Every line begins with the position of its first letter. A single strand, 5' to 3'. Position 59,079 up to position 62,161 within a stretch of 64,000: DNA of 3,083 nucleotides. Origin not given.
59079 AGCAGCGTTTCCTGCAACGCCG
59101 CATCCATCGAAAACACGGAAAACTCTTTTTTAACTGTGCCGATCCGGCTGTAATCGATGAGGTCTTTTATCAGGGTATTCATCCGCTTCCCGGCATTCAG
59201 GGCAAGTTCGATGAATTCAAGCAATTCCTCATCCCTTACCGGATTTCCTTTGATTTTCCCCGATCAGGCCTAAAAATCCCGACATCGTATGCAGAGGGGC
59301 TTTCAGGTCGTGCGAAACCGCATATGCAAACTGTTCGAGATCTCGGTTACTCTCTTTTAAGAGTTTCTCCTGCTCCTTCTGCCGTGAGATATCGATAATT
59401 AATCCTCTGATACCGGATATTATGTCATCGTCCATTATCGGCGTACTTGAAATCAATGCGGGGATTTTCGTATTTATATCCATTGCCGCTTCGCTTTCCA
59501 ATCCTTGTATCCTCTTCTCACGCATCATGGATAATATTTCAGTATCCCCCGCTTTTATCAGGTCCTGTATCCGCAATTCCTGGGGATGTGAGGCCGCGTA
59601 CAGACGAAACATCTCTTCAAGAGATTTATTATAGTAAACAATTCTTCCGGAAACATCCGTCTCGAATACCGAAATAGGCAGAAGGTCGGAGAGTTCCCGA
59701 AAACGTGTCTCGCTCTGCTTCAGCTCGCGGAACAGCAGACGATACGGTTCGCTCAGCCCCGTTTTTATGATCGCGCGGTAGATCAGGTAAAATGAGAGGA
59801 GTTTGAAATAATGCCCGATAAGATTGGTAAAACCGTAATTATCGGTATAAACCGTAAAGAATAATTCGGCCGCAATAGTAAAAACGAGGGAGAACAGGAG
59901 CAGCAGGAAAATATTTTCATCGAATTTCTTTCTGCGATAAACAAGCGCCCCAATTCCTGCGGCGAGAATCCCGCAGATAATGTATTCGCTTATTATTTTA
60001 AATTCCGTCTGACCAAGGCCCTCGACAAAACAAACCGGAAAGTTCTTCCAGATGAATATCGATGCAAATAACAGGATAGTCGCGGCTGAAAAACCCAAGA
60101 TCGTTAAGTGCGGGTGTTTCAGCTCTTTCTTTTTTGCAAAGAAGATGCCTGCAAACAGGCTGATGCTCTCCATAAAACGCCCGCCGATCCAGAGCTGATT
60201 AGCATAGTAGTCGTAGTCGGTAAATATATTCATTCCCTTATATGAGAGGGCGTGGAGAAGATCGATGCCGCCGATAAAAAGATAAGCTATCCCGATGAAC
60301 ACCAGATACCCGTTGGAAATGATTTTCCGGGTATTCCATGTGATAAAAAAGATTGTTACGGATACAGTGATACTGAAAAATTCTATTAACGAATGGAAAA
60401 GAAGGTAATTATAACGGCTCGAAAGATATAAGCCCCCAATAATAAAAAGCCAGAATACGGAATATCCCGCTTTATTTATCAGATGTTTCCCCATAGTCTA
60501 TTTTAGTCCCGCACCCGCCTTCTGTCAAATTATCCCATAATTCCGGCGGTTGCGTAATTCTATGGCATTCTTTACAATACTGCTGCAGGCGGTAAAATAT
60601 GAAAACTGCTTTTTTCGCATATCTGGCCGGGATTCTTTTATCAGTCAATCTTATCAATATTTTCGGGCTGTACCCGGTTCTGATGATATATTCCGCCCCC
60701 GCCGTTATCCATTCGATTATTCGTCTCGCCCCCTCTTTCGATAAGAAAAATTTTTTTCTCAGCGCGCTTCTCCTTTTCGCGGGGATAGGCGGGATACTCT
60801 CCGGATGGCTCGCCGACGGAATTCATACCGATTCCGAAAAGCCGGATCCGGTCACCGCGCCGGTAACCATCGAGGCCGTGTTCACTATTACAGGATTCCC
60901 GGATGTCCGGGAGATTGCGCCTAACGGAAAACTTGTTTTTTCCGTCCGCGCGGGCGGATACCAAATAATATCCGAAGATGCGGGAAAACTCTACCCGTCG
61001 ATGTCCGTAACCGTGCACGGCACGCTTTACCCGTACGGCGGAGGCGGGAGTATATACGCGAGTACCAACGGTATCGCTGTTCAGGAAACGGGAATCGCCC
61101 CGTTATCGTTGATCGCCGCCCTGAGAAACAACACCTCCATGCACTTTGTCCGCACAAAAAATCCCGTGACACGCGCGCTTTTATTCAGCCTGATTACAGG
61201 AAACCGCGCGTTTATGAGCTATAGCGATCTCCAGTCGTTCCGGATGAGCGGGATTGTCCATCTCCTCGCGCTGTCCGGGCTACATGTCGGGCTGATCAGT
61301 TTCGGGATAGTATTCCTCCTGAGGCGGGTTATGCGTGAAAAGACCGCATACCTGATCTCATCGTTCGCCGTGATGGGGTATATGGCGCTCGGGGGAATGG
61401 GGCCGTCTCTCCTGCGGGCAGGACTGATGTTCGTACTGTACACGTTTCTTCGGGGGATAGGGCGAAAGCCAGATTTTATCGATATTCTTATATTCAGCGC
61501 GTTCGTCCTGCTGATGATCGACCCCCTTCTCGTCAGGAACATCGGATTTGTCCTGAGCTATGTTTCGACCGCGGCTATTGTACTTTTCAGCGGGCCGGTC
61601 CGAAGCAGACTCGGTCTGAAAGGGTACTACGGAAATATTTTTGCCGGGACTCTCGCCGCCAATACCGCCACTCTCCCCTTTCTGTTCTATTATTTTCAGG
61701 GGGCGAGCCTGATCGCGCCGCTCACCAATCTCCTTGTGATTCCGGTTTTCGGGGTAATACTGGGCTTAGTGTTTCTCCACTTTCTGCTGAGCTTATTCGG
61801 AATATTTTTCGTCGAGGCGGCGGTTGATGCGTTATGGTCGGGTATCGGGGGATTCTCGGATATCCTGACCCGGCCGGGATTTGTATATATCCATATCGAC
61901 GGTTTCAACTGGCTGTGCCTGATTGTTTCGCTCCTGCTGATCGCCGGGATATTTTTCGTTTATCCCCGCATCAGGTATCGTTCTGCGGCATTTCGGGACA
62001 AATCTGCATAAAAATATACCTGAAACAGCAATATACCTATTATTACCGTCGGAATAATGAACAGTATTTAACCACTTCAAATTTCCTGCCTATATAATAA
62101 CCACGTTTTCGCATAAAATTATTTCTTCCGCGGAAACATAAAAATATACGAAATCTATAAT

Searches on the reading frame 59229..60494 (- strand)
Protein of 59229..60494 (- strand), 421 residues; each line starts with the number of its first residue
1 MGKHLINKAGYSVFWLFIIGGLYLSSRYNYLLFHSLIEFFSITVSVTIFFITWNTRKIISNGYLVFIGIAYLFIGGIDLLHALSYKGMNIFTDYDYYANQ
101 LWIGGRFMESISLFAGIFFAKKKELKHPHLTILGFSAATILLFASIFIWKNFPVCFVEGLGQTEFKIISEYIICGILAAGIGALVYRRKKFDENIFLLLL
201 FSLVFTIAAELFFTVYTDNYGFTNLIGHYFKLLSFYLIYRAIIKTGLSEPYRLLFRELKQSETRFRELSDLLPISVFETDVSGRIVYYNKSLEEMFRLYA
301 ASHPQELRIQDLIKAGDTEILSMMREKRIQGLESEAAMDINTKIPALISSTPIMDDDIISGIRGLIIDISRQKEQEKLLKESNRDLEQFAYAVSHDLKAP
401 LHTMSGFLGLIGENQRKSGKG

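Call 43: search_protein_families(library=pfam, proteins=[window:59229-60494:-], max_evalue=0.001)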
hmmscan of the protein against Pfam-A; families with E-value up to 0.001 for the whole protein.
window:59229-60494:- (421 aa): 4 families
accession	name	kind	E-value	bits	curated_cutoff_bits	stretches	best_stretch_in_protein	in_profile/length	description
PF17159.10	MASE3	-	2.7e-87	292.6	31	1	26-250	2-226/226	Membrane-associated sensor domain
PF13426.13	PAS_9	-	2.4e-07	31.4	27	1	275-370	3-102/103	PAS domain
PF00512.31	HisKA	-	0.00021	21.7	26.9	1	386-413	2-29/66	His Kinase A (phospho-acceptor) domain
PF00989.32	PAS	-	0.00023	21.6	22.6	1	264-369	2-113/113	PAS fold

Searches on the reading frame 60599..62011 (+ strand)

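Call 43: search_protein_families(library=pfam, proteins=[window:60599-62011:+], max_evalue=0.001)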
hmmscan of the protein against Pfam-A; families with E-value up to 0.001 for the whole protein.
window:60599-62011:+ (470 aa): 1 family
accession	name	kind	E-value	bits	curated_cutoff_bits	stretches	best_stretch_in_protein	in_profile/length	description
PF03772.21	Competence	-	3.3e-49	168.1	23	1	198-453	1-265/270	Competence protein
